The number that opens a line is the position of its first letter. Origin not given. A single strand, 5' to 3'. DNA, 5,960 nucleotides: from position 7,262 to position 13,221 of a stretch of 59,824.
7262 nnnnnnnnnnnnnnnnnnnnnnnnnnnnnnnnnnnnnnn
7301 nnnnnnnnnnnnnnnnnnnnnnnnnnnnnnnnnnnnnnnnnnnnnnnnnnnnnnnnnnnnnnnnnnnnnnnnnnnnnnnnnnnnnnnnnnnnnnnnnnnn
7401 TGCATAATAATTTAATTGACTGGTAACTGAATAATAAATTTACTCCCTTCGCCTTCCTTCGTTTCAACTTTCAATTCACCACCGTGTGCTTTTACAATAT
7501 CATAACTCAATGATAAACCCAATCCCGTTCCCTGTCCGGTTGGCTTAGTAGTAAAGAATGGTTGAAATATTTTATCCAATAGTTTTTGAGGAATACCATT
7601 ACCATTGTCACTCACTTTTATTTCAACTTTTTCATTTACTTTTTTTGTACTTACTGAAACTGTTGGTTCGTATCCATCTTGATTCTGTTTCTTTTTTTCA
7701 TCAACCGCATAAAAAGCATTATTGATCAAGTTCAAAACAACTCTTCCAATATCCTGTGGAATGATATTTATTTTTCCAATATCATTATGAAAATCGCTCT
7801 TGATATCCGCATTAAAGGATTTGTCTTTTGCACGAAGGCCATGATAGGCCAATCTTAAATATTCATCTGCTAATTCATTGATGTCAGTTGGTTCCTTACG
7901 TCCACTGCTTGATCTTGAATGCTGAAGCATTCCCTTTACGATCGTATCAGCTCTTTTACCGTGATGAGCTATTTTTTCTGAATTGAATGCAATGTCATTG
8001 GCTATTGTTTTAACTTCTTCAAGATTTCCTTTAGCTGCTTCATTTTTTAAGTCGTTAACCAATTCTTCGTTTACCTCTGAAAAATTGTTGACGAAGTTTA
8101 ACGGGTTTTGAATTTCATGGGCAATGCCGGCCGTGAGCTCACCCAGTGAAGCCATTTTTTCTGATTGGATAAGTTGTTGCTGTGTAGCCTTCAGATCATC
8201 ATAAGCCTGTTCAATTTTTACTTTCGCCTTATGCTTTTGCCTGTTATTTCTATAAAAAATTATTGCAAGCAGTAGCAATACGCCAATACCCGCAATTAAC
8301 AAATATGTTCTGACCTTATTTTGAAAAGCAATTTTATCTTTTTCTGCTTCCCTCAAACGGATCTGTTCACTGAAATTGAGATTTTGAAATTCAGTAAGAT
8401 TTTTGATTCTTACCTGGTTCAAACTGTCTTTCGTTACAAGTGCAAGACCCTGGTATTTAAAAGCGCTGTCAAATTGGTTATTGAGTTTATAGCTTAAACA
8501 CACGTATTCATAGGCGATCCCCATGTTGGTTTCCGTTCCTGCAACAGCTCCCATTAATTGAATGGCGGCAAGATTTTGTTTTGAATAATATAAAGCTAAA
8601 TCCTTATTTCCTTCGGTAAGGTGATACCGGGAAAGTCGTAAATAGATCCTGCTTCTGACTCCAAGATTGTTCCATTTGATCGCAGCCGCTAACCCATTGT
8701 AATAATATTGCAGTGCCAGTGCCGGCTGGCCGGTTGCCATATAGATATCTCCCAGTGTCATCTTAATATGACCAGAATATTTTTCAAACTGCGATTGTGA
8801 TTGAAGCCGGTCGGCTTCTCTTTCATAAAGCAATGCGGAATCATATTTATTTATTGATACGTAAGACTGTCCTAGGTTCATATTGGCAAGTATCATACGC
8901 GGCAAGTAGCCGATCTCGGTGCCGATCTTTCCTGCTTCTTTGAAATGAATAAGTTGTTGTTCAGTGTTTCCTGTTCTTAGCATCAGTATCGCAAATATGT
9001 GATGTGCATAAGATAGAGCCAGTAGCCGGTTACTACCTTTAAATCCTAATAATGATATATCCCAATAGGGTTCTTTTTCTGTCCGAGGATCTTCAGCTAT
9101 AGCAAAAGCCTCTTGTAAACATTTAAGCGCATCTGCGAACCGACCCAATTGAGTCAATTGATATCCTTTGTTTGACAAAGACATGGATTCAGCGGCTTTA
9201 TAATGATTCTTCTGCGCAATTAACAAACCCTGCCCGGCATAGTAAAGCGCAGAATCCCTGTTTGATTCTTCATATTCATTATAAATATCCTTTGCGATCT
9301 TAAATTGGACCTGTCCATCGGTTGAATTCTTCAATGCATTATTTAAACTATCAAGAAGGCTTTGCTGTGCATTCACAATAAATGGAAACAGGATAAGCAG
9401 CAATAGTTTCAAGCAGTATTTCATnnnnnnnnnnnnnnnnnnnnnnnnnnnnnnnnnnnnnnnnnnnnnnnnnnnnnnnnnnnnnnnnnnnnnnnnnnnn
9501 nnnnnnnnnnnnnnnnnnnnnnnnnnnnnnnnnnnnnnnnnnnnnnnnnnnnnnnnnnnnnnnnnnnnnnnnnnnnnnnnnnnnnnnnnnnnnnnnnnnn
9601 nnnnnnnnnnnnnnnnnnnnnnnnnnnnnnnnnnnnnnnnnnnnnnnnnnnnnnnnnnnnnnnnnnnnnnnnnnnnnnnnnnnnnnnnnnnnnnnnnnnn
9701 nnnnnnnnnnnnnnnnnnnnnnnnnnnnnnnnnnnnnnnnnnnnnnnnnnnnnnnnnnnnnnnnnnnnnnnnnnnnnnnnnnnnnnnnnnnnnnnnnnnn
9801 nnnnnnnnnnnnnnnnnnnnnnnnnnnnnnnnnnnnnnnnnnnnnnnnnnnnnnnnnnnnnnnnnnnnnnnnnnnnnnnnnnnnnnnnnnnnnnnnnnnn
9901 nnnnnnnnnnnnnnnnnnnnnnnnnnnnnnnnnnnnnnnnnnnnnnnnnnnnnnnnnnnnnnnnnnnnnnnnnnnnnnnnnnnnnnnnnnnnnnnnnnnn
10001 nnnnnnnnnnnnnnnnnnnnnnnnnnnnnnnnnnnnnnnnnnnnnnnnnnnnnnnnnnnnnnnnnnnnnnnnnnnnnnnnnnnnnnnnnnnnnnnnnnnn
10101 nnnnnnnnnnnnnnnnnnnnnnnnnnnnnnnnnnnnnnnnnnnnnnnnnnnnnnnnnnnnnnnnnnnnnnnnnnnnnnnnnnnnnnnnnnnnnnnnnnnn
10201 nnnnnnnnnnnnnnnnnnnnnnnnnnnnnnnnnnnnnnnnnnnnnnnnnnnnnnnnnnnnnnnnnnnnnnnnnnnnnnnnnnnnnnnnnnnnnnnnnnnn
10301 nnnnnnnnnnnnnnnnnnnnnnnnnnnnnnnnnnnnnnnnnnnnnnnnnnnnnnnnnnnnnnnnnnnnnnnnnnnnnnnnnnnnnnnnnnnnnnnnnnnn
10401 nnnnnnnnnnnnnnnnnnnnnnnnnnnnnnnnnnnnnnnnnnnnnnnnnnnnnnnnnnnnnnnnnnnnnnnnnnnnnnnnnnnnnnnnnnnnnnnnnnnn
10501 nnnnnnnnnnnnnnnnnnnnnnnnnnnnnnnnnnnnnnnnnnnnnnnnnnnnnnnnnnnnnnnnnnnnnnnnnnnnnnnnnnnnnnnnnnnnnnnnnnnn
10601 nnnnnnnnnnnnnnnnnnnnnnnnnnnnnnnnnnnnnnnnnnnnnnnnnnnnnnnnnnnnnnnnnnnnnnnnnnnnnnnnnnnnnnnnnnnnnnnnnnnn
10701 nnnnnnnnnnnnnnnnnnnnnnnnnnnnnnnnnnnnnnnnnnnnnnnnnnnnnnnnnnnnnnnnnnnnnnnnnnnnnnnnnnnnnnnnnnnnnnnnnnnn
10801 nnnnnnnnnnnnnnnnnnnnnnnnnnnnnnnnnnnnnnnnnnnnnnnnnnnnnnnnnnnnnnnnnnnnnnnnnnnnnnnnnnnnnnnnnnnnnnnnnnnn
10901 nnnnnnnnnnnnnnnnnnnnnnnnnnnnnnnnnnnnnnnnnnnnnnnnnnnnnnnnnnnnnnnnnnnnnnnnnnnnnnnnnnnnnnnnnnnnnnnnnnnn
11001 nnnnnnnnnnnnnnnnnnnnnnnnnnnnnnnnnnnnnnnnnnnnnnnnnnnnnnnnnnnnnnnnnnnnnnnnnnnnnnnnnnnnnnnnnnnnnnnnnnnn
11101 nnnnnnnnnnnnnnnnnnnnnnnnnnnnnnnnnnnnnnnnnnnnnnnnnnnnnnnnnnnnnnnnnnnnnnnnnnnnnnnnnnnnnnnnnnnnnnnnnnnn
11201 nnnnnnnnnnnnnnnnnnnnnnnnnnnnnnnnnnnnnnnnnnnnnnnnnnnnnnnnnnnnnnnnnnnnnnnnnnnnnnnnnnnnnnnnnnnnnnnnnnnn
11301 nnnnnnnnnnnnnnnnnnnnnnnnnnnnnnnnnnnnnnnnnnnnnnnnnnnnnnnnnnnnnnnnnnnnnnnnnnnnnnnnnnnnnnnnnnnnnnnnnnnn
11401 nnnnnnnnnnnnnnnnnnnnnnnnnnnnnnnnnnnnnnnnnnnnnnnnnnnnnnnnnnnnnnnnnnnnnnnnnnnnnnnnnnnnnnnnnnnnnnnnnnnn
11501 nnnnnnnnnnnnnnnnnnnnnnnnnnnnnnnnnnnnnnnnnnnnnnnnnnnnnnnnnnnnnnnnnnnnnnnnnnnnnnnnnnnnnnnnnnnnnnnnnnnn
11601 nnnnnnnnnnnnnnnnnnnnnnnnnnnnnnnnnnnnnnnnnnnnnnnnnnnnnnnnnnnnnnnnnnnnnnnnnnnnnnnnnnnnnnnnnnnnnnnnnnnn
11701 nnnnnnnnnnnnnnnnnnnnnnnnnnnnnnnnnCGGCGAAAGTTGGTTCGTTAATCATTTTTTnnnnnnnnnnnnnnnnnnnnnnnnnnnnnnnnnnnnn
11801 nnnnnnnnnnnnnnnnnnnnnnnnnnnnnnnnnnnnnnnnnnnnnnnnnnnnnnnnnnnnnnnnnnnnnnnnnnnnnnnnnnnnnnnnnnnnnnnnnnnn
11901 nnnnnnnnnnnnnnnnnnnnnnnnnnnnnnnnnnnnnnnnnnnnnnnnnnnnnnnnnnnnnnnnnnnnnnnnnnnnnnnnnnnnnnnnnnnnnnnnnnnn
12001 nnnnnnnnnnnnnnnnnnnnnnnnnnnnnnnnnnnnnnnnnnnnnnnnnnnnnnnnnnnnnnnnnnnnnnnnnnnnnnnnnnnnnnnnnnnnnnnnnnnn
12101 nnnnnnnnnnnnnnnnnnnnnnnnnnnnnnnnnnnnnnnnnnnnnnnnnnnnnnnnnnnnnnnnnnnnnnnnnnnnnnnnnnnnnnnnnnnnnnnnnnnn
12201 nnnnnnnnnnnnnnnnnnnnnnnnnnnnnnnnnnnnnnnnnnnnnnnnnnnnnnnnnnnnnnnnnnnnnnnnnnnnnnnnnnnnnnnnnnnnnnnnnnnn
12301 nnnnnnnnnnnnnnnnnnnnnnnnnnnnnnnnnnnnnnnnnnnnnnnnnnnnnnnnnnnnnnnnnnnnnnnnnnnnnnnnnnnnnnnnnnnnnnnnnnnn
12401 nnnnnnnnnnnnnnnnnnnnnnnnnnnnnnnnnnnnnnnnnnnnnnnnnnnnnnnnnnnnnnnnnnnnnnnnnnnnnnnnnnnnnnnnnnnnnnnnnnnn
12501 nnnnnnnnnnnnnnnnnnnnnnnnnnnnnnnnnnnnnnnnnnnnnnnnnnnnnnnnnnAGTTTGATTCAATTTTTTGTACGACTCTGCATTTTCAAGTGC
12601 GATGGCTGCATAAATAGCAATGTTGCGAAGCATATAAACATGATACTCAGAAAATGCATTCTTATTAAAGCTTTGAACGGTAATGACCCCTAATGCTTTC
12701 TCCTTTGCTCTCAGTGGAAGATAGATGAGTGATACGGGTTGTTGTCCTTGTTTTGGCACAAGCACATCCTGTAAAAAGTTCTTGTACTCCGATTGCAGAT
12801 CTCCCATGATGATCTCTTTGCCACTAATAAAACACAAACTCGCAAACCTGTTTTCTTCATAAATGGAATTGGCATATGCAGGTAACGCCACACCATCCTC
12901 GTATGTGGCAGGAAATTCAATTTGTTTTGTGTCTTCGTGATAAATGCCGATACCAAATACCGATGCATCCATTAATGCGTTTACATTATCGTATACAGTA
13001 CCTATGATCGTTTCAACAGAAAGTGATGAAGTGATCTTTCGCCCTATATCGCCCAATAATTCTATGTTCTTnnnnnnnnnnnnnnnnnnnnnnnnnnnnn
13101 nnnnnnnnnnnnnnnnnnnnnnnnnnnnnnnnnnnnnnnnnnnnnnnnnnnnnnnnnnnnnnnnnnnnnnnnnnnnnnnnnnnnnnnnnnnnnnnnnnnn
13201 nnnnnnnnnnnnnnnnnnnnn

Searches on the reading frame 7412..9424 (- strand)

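Call 17: search_protein_families(library=pfam, proteins=[window:7412-9424:-], max_evalue=0.001)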
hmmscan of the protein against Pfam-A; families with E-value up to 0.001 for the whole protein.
window:7412-9424:- (670 aa): 7 families
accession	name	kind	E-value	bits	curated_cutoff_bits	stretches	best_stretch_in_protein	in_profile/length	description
PF02518.31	HATPase_c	-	1.5e-25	90.2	26.4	1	557-669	4-109/111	Histidine kinase-, DNA gyrase B-, and HSP90-like ATPase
PF13424.12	TPR_12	-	1.8e-09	38.1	30.1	0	222-283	7-70/77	Tetratricopeptide repeat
PF00515.34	TPR_1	-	7.1e-07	29.2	27.8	0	82-112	3-33/34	Tetratricopeptide repeat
PF17874.7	TPR_MalT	-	9.5e-06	25.5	45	0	137-284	39-187/336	MalT-like TPR region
PF00512.31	HisKA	-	1.9e-05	25.1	26.9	1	427-505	2-63/66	His Kinase A (phospho-acceptor) domain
PF14501.12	HATPase_c_5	-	0.00012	22.4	22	1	556-659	3-94/102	GHKL domain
PF13374.12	TPR_10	-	0.00024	21.5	27.5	0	82-111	4-33/42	Tetratricopeptide repeat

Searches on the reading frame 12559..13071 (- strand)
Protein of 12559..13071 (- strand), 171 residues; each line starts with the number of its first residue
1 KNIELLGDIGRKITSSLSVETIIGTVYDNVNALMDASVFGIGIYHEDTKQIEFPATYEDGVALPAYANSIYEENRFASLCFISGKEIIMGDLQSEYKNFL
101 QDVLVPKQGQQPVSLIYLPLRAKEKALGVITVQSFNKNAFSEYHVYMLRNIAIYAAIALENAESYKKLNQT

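Call 64: find_homologous_proteins(query=window:12559-13071:-, max_evalue=0.00001)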
Query window:12559-13071:- (171 aa): 30 proteins with E <= 0.00001 among 133 candidates.
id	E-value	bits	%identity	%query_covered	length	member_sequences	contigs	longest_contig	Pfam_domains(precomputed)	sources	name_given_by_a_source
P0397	4.0e-83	295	91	87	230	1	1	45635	PF13185.13,PF13492.13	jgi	jgi:transcriptional regulator with GAF, ATPase, and Fis domain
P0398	4.5e-82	291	79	99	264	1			PF13185.13,PF01590.33,PF13492.13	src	-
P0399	4.6e-63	230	74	84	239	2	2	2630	PF13185.13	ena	-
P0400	1.3e-59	218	72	82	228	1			-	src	-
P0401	3.0e-54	201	70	81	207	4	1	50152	PF13185.13,PF13492.13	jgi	jgi:transcriptional regulator with GAF, ATPase, and Fis domain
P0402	2.0e-52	195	77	68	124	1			-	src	-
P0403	6.1e-51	190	58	99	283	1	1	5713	PF13185.13,PF13492.13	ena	-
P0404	2.6e-45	172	74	66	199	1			-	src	-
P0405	3.8e-44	168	88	51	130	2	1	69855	-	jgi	jgi:transcriptional regulator with GAF, ATPase, and Fis domain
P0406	1.5e-42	163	66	72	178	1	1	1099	PF13185.13,PF24595.2,PF13492.13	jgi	jgi:transcriptional regulator with GAF, ATPase, and Fis domain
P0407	1.6e-42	163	78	58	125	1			PF13185.13,PF13492.13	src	-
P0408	1.2e-40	157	68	65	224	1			-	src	-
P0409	4.0e-40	155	63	69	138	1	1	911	-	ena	-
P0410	4.3e-38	148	74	57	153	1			PF13185.13,PF13492.13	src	-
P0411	5.9e-38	148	66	64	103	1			-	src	-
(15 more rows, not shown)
